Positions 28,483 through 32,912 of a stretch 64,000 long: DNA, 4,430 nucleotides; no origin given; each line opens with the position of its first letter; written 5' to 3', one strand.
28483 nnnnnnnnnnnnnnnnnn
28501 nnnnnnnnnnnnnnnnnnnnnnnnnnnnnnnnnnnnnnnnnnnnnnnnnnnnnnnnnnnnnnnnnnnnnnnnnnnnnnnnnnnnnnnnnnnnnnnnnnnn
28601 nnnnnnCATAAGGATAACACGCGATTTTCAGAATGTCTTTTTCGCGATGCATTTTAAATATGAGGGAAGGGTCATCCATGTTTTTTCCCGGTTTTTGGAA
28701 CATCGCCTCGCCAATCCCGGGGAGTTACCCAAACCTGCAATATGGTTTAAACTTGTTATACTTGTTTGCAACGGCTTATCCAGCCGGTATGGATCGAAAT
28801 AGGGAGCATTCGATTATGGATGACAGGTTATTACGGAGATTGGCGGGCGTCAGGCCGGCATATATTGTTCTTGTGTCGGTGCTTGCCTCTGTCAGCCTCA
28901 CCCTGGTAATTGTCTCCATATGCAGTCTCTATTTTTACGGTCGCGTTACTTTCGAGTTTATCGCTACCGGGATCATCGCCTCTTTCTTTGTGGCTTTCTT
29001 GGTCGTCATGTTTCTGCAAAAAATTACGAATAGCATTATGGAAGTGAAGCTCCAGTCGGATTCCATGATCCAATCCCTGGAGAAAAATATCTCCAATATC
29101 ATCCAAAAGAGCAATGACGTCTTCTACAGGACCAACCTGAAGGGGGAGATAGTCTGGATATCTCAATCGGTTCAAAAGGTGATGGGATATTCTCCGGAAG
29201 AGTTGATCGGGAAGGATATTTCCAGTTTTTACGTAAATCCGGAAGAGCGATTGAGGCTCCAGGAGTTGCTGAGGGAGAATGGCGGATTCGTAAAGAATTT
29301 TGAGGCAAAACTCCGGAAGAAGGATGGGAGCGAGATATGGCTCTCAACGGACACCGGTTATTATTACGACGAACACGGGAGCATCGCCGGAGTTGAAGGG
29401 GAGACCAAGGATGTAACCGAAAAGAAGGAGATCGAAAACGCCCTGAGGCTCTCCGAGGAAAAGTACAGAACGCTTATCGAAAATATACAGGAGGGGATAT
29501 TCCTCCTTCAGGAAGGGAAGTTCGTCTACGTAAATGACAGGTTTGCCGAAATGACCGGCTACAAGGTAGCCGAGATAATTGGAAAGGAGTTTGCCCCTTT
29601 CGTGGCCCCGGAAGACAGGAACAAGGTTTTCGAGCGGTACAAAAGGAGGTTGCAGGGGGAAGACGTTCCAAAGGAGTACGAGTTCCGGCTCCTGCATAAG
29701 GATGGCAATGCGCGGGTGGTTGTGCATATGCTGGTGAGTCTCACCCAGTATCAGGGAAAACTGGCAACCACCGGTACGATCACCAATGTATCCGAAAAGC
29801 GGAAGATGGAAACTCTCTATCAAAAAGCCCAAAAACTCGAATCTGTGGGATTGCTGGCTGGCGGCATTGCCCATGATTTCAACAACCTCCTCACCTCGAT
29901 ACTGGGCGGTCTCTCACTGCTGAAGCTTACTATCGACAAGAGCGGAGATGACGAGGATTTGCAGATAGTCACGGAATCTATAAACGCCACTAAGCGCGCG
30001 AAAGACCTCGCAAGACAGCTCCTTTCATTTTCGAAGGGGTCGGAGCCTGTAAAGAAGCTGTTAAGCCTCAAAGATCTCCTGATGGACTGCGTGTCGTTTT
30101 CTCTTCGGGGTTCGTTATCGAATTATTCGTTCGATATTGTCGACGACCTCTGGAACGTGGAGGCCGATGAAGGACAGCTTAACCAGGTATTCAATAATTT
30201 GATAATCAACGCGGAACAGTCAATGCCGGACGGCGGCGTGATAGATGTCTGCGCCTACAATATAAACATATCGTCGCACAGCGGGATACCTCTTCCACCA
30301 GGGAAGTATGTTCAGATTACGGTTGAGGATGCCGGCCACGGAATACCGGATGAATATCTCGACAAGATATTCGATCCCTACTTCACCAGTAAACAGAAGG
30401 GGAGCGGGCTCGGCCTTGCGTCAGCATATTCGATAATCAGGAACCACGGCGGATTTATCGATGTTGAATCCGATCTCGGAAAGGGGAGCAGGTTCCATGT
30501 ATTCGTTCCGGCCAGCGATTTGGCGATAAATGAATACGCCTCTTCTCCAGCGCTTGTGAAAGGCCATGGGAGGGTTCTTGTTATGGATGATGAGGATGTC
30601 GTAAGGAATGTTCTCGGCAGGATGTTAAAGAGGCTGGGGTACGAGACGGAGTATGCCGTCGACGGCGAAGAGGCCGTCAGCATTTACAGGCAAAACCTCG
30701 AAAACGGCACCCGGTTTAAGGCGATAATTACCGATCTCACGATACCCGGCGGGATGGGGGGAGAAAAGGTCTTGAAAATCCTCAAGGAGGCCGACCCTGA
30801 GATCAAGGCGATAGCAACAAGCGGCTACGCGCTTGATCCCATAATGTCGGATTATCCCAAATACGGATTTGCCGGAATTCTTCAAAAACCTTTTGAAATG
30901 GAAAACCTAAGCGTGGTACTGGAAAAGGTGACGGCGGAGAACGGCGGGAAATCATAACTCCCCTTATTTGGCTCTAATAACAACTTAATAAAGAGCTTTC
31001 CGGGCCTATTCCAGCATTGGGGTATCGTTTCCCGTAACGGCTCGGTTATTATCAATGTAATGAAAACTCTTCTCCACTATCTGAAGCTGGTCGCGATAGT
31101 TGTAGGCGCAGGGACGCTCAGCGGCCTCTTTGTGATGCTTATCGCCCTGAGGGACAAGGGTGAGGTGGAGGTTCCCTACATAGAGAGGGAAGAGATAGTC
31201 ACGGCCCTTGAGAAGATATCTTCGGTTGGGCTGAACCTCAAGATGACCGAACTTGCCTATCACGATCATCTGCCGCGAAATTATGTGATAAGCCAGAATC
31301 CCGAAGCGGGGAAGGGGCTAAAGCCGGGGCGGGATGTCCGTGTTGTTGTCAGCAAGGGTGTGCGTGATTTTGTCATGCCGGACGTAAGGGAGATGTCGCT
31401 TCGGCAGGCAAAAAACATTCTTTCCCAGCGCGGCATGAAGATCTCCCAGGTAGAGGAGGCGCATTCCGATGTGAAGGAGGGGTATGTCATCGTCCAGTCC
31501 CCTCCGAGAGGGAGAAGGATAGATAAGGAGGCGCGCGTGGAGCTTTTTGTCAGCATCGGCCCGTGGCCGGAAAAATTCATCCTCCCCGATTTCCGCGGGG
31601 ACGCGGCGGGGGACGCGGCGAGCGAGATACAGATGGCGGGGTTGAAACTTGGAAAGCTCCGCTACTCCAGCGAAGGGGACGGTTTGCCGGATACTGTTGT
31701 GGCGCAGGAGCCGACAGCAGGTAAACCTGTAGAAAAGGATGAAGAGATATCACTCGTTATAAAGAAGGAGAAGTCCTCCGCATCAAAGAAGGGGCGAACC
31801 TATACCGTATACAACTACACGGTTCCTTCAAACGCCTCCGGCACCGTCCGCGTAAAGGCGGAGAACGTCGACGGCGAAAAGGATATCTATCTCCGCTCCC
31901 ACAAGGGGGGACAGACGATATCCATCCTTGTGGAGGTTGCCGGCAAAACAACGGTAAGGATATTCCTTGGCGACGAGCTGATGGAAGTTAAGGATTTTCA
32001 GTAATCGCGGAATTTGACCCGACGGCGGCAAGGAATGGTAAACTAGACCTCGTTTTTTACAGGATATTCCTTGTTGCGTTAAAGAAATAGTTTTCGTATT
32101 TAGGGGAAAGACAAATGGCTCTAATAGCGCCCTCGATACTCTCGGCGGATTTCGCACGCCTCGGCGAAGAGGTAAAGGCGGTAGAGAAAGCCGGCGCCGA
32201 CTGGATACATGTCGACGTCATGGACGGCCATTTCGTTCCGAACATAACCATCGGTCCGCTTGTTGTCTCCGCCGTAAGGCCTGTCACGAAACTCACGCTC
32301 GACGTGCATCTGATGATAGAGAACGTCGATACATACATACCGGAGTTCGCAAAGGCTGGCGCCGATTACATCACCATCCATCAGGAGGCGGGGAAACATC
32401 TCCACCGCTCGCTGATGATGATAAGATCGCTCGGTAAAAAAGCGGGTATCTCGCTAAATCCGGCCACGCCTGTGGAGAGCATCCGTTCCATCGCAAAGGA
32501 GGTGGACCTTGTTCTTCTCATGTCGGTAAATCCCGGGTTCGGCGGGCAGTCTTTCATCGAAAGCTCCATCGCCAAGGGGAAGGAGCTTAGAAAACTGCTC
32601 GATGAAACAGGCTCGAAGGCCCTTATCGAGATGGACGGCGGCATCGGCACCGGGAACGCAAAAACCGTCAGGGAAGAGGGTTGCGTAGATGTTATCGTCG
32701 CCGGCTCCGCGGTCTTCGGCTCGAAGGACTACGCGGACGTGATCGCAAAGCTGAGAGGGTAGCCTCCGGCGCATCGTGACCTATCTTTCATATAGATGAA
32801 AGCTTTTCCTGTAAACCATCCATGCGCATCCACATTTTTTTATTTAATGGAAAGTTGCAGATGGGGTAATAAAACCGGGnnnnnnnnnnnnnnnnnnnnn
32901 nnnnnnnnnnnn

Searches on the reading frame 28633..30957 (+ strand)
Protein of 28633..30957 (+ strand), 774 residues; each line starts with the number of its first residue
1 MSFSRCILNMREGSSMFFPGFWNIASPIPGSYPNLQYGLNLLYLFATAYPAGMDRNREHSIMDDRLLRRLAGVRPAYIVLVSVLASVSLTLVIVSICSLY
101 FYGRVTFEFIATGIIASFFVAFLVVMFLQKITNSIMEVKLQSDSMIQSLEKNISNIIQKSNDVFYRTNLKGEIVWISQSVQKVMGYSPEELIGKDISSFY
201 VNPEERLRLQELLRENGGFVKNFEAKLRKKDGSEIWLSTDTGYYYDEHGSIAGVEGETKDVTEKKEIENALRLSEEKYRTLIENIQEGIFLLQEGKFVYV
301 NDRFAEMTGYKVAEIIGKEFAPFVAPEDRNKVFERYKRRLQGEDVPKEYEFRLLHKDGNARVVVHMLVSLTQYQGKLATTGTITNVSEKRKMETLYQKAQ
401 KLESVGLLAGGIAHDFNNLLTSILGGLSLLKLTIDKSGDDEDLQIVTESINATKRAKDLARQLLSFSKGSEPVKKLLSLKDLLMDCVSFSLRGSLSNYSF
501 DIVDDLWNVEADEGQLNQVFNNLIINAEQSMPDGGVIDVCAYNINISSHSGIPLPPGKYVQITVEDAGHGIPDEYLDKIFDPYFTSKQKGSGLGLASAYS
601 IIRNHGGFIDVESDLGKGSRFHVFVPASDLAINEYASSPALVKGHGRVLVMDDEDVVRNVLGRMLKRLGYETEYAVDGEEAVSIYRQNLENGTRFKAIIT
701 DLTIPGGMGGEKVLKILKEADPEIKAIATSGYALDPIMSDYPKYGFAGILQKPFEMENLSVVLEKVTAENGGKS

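Call 13: search_protein_families(library=pfam, proteins=[window:28633-30957:+], max_evalue=0.00001)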
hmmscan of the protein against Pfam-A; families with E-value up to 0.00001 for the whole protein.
window:28633-30957:+ (774 aa): 8 families
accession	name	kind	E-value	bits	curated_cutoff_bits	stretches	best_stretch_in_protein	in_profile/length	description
PF00989.32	PAS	-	5.2e-28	97.8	22.6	2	154-254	4-106/113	PAS fold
PF13426.13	PAS_9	-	2.2e-27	95.8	27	2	164-263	5-103/103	PAS domain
PF08447.18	PAS_3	-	1.2e-26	93.2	25.6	2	298-365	2-70/89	PAS fold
PF02518.31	HATPase_c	-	3e-21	76.4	26.4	1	512-627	2-109/111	Histidine kinase-, DNA gyrase B-, and HSP90-like ATPase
PF08448.16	PAS_4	-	4.9e-15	56.2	23.1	1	293-390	13-109/110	PAS fold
PF00072.30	Response_reg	-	4.9e-15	56.1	30.2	1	648-761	1-108/111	Response regulator receiver domain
PF13188.13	PAS_8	-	4.6e-14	52.1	21.8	1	276-331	1-56/65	PAS domain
PF00512.31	HisKA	-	8e-07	29.5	26.9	1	407-469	4-63/66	His Kinase A (phospho-acceptor) domain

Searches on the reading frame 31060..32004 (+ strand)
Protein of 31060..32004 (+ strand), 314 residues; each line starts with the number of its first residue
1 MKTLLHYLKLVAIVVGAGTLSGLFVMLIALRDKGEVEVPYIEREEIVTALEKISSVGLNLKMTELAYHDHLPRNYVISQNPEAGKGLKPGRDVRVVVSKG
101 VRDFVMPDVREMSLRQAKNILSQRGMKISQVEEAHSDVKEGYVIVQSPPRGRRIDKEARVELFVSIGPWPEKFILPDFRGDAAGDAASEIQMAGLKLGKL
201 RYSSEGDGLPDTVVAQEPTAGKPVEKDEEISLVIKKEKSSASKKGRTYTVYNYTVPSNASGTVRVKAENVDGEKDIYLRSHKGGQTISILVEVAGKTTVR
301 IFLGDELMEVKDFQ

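Call 11: search_protein_families(library=pfam, proteins=[window:31060-32004:+], max_evalue=0.00001)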
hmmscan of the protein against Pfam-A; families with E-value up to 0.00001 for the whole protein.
window:31060-32004:+ (314 aa): 1 family
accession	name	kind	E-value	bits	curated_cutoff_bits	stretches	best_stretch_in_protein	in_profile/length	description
PF03793.24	PASTA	-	2.6e-35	120.6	23.2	3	105-165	2-63/64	PASTA domain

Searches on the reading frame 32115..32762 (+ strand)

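Call 70: search_protein_families(library=pfam, proteins=[window:32115-32762:+], max_evalue=0.00001)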
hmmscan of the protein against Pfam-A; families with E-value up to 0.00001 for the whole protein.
window:32115-32762:+ (215 aa): 1 family
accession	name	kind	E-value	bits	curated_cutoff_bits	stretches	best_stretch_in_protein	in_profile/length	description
PF00834.25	Ribul_P_3_epim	-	4.9e-83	277.8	21.1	1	4-201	2-198/198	Ribulose-phosphate 3 epimerase family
